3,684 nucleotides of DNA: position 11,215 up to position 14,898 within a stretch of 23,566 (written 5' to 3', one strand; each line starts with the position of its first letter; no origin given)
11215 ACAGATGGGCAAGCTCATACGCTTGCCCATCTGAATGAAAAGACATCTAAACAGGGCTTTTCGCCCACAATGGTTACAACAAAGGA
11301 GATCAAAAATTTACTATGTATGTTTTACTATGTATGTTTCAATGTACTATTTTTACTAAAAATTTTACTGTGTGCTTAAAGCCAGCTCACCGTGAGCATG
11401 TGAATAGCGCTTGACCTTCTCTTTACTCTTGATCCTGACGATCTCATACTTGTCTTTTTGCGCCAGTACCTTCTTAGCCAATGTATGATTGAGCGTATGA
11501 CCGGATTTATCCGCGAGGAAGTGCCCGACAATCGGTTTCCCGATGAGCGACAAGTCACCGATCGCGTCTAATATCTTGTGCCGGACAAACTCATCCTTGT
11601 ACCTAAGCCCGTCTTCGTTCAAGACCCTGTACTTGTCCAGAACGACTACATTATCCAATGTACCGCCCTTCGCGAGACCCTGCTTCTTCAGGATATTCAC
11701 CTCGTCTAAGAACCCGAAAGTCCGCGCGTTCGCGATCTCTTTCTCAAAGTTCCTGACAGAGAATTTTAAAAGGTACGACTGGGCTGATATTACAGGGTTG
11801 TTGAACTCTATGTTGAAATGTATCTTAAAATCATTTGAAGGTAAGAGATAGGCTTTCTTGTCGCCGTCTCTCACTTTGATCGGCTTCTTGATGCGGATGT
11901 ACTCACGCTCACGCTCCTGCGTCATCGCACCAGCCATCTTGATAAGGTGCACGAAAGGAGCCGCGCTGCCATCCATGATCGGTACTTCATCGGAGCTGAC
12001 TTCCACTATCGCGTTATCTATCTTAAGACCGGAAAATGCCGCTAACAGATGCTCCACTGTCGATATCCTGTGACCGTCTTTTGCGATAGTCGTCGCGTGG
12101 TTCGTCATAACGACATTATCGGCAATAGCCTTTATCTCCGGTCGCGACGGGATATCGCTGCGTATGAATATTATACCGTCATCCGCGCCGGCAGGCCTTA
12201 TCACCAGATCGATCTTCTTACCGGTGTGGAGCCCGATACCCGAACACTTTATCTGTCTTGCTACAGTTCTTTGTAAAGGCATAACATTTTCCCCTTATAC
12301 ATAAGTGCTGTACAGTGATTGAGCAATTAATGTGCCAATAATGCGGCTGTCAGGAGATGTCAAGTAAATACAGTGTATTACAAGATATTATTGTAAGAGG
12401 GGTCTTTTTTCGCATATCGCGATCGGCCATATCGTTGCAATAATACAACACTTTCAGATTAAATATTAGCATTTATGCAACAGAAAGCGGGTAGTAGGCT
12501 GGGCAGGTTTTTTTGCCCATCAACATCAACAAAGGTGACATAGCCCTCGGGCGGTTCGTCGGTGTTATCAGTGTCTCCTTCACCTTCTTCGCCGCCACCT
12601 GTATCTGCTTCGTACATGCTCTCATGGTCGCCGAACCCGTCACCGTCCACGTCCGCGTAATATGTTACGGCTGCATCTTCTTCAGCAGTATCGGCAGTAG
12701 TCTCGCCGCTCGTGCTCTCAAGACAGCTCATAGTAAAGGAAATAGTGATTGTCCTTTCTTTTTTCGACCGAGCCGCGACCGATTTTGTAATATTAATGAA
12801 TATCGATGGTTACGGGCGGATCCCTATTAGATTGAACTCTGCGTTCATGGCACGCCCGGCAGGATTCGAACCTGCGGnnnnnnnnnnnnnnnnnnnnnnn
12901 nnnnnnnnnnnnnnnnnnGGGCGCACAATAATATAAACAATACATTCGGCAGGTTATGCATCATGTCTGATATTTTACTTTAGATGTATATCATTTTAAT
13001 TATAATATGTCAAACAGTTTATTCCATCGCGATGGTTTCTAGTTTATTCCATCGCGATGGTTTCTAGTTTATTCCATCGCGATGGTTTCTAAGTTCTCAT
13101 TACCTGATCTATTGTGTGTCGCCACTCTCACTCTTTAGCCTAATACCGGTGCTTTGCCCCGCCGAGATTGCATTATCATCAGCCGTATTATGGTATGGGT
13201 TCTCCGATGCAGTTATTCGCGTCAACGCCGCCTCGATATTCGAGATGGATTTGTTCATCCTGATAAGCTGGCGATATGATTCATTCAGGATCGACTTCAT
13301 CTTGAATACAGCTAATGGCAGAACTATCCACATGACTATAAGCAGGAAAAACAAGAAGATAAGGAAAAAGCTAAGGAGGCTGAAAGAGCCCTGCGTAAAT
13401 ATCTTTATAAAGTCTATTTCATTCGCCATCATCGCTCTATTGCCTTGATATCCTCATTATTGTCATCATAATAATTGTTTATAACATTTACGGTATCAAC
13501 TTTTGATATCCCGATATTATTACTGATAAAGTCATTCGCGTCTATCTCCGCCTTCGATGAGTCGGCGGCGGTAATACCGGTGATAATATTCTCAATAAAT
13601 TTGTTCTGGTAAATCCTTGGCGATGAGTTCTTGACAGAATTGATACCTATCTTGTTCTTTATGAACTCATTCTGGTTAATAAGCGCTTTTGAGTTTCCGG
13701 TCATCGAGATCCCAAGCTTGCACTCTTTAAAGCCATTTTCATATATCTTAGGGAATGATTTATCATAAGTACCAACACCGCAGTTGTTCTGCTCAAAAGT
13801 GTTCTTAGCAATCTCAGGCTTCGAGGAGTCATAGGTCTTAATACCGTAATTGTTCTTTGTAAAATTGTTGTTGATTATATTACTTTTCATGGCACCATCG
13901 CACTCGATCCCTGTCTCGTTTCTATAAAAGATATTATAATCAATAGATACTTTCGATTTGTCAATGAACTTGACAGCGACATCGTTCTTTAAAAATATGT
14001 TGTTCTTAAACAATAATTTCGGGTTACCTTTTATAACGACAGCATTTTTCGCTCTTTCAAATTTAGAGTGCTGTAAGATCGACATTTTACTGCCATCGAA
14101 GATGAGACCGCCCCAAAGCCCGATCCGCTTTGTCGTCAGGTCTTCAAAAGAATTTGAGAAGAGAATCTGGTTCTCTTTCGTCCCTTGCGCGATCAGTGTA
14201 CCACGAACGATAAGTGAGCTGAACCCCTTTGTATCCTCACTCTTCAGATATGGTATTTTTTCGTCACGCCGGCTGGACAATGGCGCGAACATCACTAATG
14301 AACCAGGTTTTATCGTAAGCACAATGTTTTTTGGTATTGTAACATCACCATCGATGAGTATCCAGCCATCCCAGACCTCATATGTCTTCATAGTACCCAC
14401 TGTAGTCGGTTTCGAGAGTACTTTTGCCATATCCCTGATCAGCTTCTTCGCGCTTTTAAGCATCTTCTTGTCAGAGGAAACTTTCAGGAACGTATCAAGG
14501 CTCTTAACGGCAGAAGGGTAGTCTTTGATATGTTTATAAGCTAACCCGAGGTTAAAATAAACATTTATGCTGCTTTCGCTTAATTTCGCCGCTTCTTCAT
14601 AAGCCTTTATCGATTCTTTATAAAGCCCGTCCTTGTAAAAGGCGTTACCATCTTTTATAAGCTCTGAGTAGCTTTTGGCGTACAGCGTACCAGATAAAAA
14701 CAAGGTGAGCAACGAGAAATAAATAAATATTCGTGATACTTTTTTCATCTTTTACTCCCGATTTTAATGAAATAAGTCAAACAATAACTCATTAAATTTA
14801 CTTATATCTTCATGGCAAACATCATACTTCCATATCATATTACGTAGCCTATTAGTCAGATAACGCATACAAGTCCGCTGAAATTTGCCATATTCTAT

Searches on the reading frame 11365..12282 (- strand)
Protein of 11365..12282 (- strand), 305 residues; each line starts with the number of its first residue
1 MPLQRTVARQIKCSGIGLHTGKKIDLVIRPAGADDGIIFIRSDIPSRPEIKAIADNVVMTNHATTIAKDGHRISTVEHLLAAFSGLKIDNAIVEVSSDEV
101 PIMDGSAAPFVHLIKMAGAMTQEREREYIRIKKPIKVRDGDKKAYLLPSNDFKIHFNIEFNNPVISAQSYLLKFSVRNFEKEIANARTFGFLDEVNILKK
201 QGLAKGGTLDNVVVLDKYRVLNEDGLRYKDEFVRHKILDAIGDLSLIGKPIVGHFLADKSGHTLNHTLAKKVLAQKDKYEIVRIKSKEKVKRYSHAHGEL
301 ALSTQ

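Call 12: find_encoding_contigs(protein=window:11365-12282:-, flank=10000, max_places=10)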
Protein window:11365-12282:- (305 aa): no gene with exactly this product is on record in the collection.

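Call 13: find_related_loci(query=window:11365-12282:-, collection=genome_contigs, flank=10000)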
Query window:11365-12282:- (305 aa) in genome_contigs; peptide patterns used: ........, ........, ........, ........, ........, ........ (x = any residue, [..] = any of these).
599 stretches matched a pattern (row limit reached: there are more); 515 encode a relative of the query (tblastn E <= 1e-3); the best 80 are kept; 80 distinct loci.
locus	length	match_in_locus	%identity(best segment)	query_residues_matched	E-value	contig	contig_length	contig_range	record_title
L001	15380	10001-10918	74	1-303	6e-149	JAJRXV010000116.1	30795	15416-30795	MAG: Deltaproteobacteria bacterium isolate Dive96_bin3.187 k141_2067438, whole genome shotgun sequence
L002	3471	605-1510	55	4-302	2e-111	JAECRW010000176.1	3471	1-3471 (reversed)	MAG: Candidatus Sifarchaeum marinoarchaea isolate CR_Bin_042_1 NODE_382_length_3471_cov_7.880082, whole genome shotgun s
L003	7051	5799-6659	54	4-290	2e-107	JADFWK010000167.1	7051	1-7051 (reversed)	MAG: Proteobacteria bacterium isolate C4.bin.25 k83_1257098, whole genome shotgun sequence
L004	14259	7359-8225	54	4-292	3e-107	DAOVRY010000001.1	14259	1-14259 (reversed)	MAG TPA_asm: Pseudomonadota bacterium isolate CSMAG_1613 CSMAG_1613_k141_235150_length_14259_cov_76.3819, whole genome s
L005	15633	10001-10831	54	4-280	3e-105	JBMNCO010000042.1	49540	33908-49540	MAG: Desulfatiglandales bacterium isolate Bins.026 NODE_1503, whole genome shotgun sequence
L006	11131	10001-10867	53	4-292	8e-105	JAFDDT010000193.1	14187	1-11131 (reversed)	MAG: Deltaproteobacteria bacterium isolate Meg19_1012_Bin_230 Meg19_1012_Bin_230_scaffold_51165, whole genome shotgun se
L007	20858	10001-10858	54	4-289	3e-104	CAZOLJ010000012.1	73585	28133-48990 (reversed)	MAG TPA_asm: uncultured Desulfobacteraceae bacterium isolate binchicken_co340_80 genome assembly, contig: NODE_173_lengt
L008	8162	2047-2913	53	4-292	1e-104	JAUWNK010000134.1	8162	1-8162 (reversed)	MAG: Desulfobacteraceae bacterium isolate CSMAG_2422 CSMAG_2422_k141_447833_length_8162_cov_52.8574, whole genome shotgu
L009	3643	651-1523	52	4-294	1e-105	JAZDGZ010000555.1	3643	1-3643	MAG: Pseudomonadota bacterium isolate MEGAHIT-group-0.292 k141_18533734, whole genome shotgun sequence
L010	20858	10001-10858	55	4-289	6e-104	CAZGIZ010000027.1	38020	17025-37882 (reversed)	MAG TPA_asm: uncultured Desulfobacteraceae bacterium isolate binchicken_co81_519 genome assembly, contig: NODE_1206_leng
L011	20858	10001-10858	53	4-289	1e-103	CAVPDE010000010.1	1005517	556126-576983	MAG: uncultured delta proteobacterium isolate MFD00032.bin.1.156 genome assembly, contig: contig_15954, whole genome sho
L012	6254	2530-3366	52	4-282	8e-104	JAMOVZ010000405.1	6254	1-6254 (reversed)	MAG: Desulfobacterales bacterium isolate PIR-30_metabat2_scaf2bin.099 PIR-30_scaffold_5602_c1, whole genome shotgun sequ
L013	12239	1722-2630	52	4-303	2e-103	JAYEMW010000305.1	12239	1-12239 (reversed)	MAG: Thermodesulfobacteriota bacterium isolate MAG071 MAG071_305, whole genome shotgun sequence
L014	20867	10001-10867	52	4-292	4e-103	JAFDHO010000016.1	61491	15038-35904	MAG: Deltaproteobacteria bacterium isolate Meg22_1214_Bin_272 Meg22_1214_Bin_272_scaffold_2046, whole genome shotgun seq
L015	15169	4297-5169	53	4-294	1e-102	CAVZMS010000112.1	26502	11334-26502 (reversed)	MAG: uncultured delta proteobacterium isolate MFD04408.bin.2.120 genome assembly, contig: contig_92958, whole genome sho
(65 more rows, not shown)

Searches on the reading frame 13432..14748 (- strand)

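Call 62: search_protein_families(library=pfam, proteins=[window:13432-14748:-], max_evalue=0.001)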
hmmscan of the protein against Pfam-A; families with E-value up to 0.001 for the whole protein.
window:13432-14748:- (439 aa): 6 families
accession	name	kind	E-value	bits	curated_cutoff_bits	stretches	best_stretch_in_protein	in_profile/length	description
PF13229.12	Beta_helix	-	4.3e-24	85.4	25.9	2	236-384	2-158/158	Right handed beta helix region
PF05048.19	NosD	-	5.3e-20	72.2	23.6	2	208-340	38-169/212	Periplasmic copper-binding protein (NosD)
PF13414.12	TPR_11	-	5.5e-10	39.2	26.8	1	34-72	1-39/42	TPR repeat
PF00515.34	TPR_1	-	1.2e-07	31.7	27.8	0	34-58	8-32/34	Tetratricopeptide repeat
PF07719.23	TPR_2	-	2.6e-07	30.7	27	0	34-58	8-32/34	Tetratricopeptide repeat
PF13181.12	TPR_8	-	2.2e-05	24.7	25.7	0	62-92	2-32/34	Tetratricopeptide repeat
